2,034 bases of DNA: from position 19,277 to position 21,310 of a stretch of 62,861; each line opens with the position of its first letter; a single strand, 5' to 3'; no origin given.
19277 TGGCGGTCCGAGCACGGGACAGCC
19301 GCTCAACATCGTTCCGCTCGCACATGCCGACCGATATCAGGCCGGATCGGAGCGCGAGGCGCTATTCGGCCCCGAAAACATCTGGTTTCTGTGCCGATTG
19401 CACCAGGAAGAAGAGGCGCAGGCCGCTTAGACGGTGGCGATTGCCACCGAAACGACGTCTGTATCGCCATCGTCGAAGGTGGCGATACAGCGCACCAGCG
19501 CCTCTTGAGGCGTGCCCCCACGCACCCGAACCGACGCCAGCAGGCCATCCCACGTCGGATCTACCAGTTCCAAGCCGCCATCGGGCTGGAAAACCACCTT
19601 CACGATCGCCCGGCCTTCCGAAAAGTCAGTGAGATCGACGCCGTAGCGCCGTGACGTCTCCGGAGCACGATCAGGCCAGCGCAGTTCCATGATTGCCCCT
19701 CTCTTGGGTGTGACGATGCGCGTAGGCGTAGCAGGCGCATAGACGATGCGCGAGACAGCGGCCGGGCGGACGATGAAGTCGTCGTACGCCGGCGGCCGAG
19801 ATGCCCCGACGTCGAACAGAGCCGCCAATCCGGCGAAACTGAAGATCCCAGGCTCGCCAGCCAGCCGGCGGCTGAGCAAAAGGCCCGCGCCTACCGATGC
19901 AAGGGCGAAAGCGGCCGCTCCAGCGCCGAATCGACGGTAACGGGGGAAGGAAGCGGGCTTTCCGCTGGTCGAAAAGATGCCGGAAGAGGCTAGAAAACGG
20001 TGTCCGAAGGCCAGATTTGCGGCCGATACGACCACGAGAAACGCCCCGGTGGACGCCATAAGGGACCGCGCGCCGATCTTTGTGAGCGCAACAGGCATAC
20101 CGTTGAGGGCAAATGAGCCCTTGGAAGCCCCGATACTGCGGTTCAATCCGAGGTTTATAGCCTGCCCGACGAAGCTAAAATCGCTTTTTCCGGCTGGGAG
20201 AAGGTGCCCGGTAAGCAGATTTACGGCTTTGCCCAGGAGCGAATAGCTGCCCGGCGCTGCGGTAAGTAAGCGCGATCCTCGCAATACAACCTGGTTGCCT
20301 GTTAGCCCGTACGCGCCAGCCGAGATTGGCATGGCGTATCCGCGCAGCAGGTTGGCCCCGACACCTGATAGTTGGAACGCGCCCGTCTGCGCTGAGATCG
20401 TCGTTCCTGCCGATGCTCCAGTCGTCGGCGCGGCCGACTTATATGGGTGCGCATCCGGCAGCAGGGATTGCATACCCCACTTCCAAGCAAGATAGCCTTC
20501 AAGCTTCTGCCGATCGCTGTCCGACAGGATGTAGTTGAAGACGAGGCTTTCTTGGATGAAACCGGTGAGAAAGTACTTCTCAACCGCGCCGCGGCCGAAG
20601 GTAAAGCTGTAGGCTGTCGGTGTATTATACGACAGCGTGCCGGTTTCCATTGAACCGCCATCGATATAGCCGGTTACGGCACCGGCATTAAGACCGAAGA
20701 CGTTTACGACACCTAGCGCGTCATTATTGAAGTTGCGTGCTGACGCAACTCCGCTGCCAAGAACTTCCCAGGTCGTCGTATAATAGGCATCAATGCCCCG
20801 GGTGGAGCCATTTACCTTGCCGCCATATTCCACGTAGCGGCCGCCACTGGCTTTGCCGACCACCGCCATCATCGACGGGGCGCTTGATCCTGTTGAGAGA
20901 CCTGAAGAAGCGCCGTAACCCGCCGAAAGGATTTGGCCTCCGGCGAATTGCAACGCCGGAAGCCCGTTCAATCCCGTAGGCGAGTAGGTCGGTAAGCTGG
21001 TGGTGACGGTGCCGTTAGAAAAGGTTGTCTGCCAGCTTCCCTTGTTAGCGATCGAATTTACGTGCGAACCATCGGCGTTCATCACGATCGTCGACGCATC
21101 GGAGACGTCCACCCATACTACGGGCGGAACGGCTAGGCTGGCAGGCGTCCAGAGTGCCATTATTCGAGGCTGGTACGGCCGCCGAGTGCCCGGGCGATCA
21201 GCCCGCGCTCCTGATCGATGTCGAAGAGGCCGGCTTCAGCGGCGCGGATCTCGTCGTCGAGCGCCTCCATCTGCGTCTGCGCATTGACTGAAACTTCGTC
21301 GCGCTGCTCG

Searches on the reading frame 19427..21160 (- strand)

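Call 46: search_protein_families(library=pfam, proteins=[window:19427-21160:-], max_evalue=0.001)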
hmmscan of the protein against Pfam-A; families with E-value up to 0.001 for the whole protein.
window:19427-21160:- (577 aa): 1 family
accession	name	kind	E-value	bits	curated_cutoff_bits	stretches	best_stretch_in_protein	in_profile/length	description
PF23148.1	Gp77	-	5.6e-07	30.4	27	1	499-574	2-83/84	Podophage GP4 fiber-tail adaptor protein gp77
